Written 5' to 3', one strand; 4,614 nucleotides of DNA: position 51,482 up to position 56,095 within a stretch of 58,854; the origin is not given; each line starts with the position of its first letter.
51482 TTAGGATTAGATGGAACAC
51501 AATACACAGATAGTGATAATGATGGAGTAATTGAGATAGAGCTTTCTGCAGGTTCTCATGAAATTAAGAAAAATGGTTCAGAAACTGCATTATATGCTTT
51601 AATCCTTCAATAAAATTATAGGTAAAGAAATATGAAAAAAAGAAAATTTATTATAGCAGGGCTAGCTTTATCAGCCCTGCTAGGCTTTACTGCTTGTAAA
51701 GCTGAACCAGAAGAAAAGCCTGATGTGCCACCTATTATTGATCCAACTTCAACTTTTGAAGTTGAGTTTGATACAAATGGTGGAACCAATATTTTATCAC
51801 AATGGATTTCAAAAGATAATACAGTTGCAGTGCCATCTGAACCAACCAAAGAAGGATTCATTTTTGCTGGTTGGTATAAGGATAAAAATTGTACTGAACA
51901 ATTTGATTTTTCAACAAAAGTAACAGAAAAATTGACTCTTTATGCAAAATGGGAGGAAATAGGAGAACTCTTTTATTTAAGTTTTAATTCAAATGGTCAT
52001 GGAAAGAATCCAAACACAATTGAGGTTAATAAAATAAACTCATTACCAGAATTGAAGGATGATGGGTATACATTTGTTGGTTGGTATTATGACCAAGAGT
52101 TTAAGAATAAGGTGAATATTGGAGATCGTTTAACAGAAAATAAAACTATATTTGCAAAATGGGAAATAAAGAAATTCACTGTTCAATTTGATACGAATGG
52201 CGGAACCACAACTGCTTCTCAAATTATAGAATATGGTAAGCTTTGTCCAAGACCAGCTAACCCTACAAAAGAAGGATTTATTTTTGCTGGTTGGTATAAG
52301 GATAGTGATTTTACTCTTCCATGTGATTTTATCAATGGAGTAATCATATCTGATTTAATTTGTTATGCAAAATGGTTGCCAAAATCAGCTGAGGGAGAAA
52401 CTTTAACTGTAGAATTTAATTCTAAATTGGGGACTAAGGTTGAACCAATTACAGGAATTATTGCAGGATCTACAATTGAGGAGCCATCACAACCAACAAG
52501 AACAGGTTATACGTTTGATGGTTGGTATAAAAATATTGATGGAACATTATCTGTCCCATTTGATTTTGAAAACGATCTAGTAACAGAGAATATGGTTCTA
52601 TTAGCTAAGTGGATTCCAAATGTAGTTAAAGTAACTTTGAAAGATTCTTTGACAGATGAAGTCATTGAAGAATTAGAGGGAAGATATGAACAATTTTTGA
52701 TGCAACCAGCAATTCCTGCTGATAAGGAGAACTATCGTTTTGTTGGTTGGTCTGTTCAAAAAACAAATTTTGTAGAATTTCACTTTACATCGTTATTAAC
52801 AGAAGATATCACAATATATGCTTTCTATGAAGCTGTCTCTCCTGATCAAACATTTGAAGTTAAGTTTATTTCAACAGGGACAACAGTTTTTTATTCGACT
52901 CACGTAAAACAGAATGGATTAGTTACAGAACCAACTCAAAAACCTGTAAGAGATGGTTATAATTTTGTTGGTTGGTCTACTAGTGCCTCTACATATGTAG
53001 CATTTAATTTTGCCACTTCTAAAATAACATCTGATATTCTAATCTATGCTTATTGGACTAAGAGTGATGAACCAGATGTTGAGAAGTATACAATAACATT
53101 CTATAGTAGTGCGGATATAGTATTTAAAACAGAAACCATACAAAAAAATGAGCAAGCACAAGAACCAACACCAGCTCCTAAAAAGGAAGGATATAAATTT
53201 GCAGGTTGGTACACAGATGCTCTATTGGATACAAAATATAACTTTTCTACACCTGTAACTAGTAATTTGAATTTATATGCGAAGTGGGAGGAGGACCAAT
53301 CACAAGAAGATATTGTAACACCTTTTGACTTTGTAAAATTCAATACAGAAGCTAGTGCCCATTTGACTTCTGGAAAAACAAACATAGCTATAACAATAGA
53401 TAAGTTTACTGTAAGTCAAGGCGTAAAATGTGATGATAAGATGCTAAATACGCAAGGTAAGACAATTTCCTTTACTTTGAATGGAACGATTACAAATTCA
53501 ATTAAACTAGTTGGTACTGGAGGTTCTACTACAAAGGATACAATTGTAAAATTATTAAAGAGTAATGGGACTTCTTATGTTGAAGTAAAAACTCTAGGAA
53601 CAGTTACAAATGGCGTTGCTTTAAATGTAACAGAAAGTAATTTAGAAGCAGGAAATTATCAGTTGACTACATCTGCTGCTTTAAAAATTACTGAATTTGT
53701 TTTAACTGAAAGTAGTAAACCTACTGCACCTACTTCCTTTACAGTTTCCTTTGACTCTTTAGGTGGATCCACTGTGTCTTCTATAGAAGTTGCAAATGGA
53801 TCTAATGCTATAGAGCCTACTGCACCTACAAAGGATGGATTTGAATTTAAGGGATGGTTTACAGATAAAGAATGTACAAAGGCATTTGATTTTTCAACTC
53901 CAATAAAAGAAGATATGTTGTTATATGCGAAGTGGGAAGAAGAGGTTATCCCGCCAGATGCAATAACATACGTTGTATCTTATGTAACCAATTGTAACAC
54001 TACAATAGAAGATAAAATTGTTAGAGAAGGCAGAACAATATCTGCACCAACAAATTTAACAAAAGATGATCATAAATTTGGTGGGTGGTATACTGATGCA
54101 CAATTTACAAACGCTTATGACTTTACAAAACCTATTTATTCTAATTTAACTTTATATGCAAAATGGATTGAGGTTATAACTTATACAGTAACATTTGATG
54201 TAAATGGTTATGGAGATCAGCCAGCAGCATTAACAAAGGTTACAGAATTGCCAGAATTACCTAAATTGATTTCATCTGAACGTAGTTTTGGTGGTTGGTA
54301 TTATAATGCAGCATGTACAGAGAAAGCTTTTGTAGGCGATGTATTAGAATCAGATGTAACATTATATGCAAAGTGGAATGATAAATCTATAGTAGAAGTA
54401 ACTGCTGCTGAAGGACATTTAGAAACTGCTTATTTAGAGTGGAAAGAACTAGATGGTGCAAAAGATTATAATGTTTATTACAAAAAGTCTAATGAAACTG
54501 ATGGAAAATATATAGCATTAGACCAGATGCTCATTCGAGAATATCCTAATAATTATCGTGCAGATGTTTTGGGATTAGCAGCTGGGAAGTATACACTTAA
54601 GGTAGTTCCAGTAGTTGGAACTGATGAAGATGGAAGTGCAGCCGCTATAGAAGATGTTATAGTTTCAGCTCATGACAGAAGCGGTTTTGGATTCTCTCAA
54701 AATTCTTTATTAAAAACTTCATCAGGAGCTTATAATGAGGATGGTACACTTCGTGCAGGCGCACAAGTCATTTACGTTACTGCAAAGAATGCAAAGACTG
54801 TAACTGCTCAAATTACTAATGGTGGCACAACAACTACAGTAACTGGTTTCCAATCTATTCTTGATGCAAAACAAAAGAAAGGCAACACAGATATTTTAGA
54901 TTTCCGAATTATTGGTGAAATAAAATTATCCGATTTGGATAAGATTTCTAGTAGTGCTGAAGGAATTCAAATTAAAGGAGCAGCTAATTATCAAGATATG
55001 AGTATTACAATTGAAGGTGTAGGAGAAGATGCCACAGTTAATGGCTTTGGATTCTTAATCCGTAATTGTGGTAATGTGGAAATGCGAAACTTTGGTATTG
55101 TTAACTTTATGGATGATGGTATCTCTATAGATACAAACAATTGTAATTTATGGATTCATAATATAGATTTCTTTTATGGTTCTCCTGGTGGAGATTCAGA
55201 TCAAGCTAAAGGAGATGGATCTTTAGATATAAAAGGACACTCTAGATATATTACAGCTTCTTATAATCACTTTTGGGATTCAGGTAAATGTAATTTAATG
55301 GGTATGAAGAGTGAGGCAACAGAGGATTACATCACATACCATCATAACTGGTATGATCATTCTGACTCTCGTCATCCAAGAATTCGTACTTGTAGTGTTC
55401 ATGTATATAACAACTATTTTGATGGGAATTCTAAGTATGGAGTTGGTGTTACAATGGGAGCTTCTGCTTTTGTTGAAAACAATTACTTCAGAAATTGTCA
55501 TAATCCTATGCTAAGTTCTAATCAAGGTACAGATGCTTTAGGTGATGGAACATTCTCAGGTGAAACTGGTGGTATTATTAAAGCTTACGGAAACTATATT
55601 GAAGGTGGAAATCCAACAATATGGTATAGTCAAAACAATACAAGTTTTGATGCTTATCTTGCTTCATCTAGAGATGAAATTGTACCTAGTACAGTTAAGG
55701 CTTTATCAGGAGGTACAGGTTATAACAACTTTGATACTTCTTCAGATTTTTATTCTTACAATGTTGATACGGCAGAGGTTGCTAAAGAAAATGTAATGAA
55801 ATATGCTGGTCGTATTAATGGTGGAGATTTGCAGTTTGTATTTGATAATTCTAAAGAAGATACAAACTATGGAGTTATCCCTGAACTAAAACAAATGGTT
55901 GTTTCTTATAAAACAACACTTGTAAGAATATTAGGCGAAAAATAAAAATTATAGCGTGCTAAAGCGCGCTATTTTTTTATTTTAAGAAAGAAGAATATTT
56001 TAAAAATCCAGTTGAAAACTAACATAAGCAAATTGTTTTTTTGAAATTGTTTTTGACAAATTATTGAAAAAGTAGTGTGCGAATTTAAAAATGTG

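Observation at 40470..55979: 15.4-kb three-gene island of giant lipobox-anchored Flg_new-repeat proteins, two with PL1 pectate-lyase domains: candidate surface pectin-capture and degradation apparatus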

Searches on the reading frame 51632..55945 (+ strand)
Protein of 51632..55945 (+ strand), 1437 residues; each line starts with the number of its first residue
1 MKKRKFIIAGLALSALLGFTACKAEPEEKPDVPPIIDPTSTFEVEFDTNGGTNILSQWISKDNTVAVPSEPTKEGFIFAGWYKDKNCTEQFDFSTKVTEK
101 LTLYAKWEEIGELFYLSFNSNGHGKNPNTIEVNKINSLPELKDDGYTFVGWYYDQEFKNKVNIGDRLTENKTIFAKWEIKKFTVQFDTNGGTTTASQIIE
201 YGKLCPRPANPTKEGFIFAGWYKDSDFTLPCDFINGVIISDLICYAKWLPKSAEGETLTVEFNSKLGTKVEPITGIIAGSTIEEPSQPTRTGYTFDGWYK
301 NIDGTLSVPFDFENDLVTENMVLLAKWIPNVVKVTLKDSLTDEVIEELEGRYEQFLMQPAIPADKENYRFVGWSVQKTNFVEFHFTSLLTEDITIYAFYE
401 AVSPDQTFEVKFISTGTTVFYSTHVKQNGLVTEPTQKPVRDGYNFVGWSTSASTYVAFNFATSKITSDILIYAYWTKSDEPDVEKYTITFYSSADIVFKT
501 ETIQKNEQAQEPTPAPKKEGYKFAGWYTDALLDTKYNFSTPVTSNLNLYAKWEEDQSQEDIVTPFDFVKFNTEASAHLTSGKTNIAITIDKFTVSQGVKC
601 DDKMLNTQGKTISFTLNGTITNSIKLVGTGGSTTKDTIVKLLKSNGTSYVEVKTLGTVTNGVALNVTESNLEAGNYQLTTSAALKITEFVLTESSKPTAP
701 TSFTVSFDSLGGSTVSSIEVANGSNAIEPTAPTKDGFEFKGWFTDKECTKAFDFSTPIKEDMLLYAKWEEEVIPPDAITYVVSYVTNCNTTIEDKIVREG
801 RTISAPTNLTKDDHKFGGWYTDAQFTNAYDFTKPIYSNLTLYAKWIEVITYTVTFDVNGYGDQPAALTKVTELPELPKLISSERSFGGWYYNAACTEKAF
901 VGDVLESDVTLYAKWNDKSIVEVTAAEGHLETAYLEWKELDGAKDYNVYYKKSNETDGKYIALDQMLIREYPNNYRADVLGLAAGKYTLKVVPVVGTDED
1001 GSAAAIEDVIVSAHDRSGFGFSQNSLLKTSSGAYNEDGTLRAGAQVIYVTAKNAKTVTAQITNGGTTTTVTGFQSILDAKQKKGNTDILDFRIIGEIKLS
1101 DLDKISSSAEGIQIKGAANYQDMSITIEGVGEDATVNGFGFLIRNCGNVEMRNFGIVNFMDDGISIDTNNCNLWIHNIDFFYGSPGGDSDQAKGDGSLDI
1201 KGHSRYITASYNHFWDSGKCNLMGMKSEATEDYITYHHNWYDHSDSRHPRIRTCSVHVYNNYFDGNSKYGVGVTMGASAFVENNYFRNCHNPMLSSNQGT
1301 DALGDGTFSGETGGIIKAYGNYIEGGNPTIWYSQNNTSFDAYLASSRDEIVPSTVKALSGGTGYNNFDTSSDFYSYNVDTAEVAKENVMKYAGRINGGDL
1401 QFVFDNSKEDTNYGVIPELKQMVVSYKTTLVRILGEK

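Call 5: search_protein_families(library=pfam, proteins=[window:51632-55945:+], max_evalue=0.01)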
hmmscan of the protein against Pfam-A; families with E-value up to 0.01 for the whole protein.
window:51632-55945:+ (1437 aa): 4 families
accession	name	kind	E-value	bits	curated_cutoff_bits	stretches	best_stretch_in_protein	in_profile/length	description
PF09479.16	Flg_new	-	3.1e-143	466.5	27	10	42-106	1-65/65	Listeria-Bacteroides repeat domain (List_Bact_rpt)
PF00544.25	Pectate_lyase_4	-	1.5e-22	80.7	24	1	1125-1286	37-211/211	Pectate lyase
PF18998.6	Flg_new_2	-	7.1e-07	29.6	23.6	0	711-751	10-49/73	Divergent InlB B-repeat domain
PF13229.12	Beta_helix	-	0.0065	16.6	25.9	1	1111-1286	2-158/158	Right handed beta helix region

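Call 6: search_protein_families(library=ncbifam, proteins=[window:51632-55945:+], max_evalue=0.01)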
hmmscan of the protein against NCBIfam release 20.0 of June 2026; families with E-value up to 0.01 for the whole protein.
window:51632-55945:+ (1437 aa): 4 families
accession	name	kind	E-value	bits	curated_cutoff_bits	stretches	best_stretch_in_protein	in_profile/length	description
TIGR02543.1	List_Bact_rpt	repeat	5e-66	218.8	20.95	8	71-109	1-42/44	TIGR02543 family repeat protein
NF052328.1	NeuramTDE0471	equivalog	3.3e-54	184.5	900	9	850-924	46-125/538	neuraminidase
NF033189.1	internalin_A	exception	1.6e-53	182.2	1600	6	129-330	509-705/799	class 1 internalin InlA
NF033188.1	internalin_H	exception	3.6e-49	167.8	1050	7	142-240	373-471/548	InlH/InlC2 family class 1 internalin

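Call 11: search_solved_structures(query=window:51632-55945:+, max_evalue=0.01)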
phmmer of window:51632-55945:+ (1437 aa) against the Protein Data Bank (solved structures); distinct sequences matched with E-value up to 0.01: 29.
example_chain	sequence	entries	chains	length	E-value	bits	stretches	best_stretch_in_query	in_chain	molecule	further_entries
3vmv_A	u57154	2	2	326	2.6e-26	94.9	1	1073-1308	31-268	Pectate lyase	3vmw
7xks_A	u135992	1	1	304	1.1e-25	92.7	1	1063-1297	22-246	Pectate lyase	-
2qx3_A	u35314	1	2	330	4.8e-19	70.8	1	1110-1299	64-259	Pectate lyase II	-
2qxz_A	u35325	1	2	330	7.7e-19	70.1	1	1110-1299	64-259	pectate lyase II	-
2qy1_A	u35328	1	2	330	1.1e-18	69.6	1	1110-1299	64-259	Pectate lyase II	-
1air_A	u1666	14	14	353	2.7e-18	68.3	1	1124-1300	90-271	PECTATE LYASE C | PROTEIN (PECTATE LYASE C)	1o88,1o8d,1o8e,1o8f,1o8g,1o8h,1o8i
2ewe_A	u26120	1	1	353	7.2e-18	66.9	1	1124-1300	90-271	Pectate lyase C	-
3zsc_A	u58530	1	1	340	5.5e-16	60.6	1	1126-1288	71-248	PECTATE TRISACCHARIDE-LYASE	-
1vbl_A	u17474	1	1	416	2.2e-13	52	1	1122-1287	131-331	pectate lyase 47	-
7bbv_A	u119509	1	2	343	2.7e-12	48.4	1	1125-1313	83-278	Pectate lyase B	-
5amv_A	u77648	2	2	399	8.3e-10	40.2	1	1158-1307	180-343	PECTATE LYASE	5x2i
1pcl_A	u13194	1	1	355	8.9e-10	40.1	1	1068-1272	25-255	PECTATE LYASE E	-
1bn8_A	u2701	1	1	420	9.2e-10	40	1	1158-1307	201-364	PROTEIN (PECTATE LYASE)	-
2bsp_A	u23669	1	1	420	2.5e-09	38.6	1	1158-1307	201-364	PROTEIN (PECTATE LYASE)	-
3krg_A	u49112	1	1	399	4.2e-09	37.8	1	1164-1307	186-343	Pectate lyase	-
6fi2_A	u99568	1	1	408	2.3e-06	28.8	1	1193-1288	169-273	VexL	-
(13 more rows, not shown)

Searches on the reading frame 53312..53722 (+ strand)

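Call 21: search_protein_families(library=pfam, proteins=[window:53312-53722:+], max_evalue=1)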
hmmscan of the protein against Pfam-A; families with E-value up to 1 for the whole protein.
seq(137 aa): 2 families
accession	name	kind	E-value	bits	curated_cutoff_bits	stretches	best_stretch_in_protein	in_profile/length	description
PF03566.19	Peptidase_A21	-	0.065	11.9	25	1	25-133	345-455/653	Peptidase family A21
PF21555.2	CCC_C_1st_pro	-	0.17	12.1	27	1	63-121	25-82/128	Prokaryotic cation-chloride cotransporter, C-terminal domain, 1st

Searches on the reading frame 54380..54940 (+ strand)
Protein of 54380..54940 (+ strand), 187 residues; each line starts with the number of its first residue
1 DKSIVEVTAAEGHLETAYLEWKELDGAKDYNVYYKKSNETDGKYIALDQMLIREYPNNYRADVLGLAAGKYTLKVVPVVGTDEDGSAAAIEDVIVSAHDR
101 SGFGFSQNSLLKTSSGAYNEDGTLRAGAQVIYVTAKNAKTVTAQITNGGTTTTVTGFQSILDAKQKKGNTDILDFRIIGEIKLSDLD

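Call 21: search_protein_families(library=pfam, proteins=[window:54380-54940:+], max_evalue=1)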
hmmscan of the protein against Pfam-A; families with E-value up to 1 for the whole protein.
window:54380-54940:+ (187 aa): 1 family
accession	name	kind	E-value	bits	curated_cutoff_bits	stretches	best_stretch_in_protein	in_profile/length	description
PF21910.2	GH85_C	-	0.15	12.9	27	1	4-40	6-42/95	GH85 endohexosaminidases, C-terminal domain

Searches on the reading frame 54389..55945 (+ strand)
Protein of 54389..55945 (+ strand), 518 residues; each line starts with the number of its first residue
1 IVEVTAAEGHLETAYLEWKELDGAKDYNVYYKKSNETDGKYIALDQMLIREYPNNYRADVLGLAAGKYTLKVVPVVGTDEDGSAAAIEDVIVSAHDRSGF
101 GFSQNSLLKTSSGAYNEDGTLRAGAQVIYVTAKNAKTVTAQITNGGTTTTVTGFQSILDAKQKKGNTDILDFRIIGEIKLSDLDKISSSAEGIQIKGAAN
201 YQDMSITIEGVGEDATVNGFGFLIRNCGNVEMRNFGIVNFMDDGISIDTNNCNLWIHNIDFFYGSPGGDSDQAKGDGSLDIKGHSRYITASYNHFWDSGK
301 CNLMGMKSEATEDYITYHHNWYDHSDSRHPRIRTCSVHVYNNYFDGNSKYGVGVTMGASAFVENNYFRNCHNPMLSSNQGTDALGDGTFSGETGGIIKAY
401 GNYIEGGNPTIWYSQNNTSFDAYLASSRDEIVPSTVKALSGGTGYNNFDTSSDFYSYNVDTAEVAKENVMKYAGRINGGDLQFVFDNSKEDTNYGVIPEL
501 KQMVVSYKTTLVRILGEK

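Call 12: search_solved_structures(query=window:54632-55945:+, max_evalue=0.001, show_alignments=5)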
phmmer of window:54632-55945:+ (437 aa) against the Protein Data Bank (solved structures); distinct sequences matched with E-value up to 0.001: 21.
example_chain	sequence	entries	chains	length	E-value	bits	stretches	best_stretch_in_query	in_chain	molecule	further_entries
3vmv_A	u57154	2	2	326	1.2e-26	97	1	73-309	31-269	Pectate lyase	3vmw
7xks_A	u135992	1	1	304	2.1e-26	96.2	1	63-297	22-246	Pectate lyase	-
2qx3_A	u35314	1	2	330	9.6e-20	74.3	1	110-299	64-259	Pectate lyase II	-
2qxz_A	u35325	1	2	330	1.6e-19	73.6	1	110-299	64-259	pectate lyase II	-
2qy1_A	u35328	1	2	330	2.1e-19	73.2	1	110-299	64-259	Pectate lyase II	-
1air_A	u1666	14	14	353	2.6e-19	72.9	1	124-301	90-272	PECTATE LYASE C | PROTEIN (PECTATE LYASE C)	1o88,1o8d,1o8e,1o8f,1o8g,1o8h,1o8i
2ewe_A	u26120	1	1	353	6.8e-19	71.5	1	124-301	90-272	Pectate lyase C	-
3zsc_A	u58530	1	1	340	9.6e-17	64.4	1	126-288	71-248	PECTATE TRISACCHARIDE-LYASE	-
1vbl_A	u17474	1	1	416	1.8e-15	60.2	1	191-287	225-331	pectate lyase 47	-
7bbv_A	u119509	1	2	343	7.2e-12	48.3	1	125-313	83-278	Pectate lyase B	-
5amv_A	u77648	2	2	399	2.5e-10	43.3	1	158-307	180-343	PECTATE LYASE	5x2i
1bn8_A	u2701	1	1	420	2.8e-10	43.1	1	158-307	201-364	PROTEIN (PECTATE LYASE)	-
2bsp_A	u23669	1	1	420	7.4e-10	41.7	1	158-307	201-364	PROTEIN (PECTATE LYASE)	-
3krg_A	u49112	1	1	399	1.4e-09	40.8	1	164-307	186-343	Pectate lyase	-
2nzm_A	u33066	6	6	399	1.7e-09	40.5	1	158-307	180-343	Pectate lyase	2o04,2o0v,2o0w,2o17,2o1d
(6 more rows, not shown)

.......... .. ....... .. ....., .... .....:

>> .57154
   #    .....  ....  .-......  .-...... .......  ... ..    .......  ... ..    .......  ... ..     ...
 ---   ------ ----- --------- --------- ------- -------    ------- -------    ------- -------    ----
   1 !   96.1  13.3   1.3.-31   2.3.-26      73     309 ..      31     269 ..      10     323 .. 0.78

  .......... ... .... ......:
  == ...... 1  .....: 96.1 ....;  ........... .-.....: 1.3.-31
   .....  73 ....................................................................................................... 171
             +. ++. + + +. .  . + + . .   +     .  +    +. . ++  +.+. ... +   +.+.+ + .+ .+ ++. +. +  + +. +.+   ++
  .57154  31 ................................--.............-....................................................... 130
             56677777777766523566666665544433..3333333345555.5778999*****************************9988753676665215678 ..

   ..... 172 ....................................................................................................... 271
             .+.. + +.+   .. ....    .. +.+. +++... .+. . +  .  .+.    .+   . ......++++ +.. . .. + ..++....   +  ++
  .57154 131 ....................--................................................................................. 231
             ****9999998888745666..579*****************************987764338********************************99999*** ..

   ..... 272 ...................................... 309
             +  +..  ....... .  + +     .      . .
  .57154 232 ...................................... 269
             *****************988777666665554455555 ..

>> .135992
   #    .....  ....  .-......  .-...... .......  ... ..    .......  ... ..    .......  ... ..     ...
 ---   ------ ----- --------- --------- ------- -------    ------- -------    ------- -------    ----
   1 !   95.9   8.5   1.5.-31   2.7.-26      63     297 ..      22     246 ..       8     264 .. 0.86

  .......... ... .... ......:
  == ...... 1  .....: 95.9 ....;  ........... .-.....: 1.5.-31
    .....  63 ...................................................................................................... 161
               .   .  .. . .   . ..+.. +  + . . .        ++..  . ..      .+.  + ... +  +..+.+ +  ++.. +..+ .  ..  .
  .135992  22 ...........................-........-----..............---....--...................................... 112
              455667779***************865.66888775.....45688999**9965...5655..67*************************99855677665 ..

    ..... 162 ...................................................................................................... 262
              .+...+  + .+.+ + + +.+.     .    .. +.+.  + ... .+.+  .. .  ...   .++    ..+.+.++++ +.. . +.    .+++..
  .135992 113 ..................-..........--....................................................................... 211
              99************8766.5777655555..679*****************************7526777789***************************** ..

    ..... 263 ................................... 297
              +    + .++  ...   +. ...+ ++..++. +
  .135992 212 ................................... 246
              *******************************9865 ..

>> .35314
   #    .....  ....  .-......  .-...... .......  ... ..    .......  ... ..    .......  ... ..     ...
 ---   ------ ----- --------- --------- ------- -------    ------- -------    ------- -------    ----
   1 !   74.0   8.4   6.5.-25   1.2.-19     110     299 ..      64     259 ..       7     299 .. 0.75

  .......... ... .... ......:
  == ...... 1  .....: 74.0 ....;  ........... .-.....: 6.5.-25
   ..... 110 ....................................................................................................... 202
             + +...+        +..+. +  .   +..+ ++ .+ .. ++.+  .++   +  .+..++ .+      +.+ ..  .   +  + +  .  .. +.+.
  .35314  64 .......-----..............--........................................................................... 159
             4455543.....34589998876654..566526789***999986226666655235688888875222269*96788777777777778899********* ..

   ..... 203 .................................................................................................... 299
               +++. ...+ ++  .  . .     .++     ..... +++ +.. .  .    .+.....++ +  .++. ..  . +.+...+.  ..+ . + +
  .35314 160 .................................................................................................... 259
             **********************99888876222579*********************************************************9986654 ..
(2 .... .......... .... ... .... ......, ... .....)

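Call 22: find_homologous_proteins(query=window:54389-55945:+, max_evalue=0.00001)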
Query window:54389-55945:+ (518 aa): 8000 proteins with E <= 0.00001 among 8000 candidates; the best 120 are listed.
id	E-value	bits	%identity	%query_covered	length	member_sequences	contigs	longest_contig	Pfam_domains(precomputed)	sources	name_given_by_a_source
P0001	1.7e-272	923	79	100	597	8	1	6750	PF09479.17,PF00544.26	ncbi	-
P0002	6.7e-227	772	66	99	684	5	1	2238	PF13229.13,PF18283.8,PF00544.26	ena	-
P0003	5.6e-226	769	66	98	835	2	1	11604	PF13229.13,PF09479.17,PF18283.8,PF00544.26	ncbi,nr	ncbi:MAG: InlB B-repeat-containing protein, partial [Anaeroplasma bactoclasticum]|nr:InlB B-repeat-c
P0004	1.5e-222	758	66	98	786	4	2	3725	PF13229.13,PF09479.17,PF18283.8,PF00544.26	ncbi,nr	ncbi:MAG: InlB B-repeat-containing protein, partial [Anaeroplasmataceae bacterium]|nr:InlB B-repeat-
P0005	1.7e-215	735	66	99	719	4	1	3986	PF13229.13,PF09479.17,PF00544.26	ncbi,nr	ncbi:MAG: InlB B-repeat-containing protein, partial [Anaeroplasmataceae bacterium]|nr:InlB B-repeat-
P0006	2.1e-213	728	67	94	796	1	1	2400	PF13229.13,PF09479.17,PF00544.26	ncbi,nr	ncbi:MAG: InlB B-repeat-containing protein, partial [Anaeroplasmataceae bacterium]|nr:InlB B-repeat-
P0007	3.8e-207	707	63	100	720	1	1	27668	PF13229.13,PF18283.8,PF00544.26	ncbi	-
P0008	2.8e-205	701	61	100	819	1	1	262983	PF13229.13,PF18283.8,PF07523.19,PF00544.26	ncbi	-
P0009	4.3e-203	694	60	100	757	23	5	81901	PF13229.13,PF18283.8,PF00544.26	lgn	-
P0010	2.1e-202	692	63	98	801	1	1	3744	PF18283.8,PF00544.26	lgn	-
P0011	6.0e-199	680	61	100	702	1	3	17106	PF18283.8,PF00544.26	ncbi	-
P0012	1.7e-198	679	62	99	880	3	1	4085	PF18283.8,PF00544.26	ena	-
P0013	8.4e-198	676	62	100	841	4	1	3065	PF18283.8,PF00544.26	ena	-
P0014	1.1e-197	676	62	100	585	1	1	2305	PF13229.13,PF00544.26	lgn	-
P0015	2.2e-196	672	61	99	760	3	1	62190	PF13229.13,PF18283.8,PF00544.26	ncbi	-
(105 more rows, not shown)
